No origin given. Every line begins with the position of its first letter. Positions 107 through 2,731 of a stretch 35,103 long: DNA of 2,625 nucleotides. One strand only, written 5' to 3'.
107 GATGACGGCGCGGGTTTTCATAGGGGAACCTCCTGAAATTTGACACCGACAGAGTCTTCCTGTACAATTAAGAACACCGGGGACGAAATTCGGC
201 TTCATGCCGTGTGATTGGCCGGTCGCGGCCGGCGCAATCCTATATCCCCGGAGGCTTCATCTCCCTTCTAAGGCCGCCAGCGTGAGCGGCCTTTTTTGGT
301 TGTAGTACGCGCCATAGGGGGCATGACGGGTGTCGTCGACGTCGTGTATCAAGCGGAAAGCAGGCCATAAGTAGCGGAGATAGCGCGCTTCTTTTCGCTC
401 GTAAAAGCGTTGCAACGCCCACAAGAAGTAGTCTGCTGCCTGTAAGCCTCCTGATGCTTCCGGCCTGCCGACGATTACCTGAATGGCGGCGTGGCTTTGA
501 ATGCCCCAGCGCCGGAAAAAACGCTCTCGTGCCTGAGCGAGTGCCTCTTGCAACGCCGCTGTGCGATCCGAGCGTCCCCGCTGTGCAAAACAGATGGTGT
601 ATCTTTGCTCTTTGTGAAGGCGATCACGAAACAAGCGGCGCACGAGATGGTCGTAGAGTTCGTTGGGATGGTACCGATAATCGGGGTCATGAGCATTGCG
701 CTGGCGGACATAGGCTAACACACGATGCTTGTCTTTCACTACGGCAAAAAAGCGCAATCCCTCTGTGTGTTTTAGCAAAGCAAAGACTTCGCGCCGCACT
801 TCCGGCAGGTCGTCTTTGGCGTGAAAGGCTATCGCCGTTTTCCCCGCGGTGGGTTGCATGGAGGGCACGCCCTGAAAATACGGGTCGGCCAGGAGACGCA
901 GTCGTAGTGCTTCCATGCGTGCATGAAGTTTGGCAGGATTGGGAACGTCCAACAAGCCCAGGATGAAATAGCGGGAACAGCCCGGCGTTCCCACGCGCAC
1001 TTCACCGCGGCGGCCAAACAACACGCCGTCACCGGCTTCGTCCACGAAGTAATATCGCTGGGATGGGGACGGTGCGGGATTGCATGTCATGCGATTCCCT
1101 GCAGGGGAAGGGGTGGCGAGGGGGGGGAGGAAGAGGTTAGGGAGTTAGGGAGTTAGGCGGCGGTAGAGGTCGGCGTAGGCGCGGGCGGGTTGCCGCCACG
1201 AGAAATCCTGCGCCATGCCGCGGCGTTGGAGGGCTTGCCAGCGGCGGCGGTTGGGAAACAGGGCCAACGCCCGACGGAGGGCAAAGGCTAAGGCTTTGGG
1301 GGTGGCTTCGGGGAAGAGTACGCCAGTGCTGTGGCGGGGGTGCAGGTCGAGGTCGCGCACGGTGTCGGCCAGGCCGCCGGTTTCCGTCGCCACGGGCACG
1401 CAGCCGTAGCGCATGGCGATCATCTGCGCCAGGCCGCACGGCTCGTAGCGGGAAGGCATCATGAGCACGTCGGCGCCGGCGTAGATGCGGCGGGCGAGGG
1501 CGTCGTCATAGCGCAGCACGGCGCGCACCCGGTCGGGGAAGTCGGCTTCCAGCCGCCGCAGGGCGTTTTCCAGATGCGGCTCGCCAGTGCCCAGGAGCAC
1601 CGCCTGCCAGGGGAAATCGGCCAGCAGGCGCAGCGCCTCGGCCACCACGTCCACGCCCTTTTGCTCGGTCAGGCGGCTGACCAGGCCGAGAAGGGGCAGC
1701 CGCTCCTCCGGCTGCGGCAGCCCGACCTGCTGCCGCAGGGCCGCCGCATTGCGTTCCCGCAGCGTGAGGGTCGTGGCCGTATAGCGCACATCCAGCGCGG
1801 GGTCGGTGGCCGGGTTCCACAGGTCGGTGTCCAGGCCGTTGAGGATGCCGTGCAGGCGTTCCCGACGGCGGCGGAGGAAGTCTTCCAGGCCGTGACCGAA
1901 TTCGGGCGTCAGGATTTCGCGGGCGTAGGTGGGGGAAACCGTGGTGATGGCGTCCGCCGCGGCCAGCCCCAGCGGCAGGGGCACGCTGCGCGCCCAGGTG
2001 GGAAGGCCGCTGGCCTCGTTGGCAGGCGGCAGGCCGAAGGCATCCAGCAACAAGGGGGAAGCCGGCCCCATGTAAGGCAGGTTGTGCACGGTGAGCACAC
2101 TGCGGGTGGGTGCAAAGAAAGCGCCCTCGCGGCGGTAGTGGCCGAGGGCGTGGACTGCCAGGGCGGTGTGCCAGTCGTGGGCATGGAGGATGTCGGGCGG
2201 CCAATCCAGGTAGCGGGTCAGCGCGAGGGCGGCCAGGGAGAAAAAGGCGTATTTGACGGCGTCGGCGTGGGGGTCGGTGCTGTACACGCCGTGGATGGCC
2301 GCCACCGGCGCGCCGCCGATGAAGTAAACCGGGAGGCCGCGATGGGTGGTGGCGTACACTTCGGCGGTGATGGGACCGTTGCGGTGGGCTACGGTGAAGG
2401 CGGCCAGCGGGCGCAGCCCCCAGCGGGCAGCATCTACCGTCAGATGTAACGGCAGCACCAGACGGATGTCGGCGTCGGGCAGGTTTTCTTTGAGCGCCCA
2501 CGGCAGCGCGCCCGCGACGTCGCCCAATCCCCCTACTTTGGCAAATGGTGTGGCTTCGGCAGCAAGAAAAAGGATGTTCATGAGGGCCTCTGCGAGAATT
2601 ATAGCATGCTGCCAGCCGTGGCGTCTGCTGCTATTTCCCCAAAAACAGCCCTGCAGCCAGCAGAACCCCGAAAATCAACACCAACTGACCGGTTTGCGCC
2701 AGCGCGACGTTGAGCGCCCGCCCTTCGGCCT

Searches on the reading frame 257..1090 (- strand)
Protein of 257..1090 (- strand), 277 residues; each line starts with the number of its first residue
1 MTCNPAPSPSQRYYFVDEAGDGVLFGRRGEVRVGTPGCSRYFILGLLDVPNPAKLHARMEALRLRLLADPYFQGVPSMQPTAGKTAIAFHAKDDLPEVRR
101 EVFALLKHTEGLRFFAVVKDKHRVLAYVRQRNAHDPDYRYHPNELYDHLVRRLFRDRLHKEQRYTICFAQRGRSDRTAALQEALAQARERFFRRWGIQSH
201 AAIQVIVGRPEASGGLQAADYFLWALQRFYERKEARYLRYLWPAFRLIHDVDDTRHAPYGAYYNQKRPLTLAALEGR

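Call 82: search_protein_families(library=pfam, proteins=[window:257-1090:-], max_evalue=0.01)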
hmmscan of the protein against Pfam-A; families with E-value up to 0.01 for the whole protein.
window:257-1090:- (277 aa): 1 family
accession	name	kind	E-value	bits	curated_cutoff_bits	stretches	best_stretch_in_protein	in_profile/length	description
PF12686.12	DUF3800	-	6.4e-11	43.6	21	1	13-228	1-148/149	Protein of unknown function (DUF3800)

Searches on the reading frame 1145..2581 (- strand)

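Call 65: search_protein_families(library=pfam, proteins=[window:1145-2581:-], max_evalue=0.00001)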
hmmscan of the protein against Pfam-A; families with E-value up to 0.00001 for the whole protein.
window:1145-2581:- (478 aa): 5 families
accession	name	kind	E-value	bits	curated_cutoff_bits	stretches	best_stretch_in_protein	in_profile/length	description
PF08323.17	Glyco_transf_5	-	3.8e-60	204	22.7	1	2-237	1-238/239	Starch synthase catalytic domain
PF13692.12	Glyco_trans_1_4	-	1.3e-19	71.3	27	1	297-439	3-140/142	Glycosyl transferases group 1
PF00534.26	Glycos_transf_1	-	1.2e-18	67.6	26.4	1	293-449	13-166/172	Glycosyl transferases group 1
PF20706.3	GT4-conflict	-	1.9e-07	30.8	26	1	293-467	195-383/385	Family 4 Glycosyltransferase in conflict systems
PF13579.12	Glyco_trans_4_4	-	3e-06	28.1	29.7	1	105-224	53-143/158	Glycosyl transferase 4-like domain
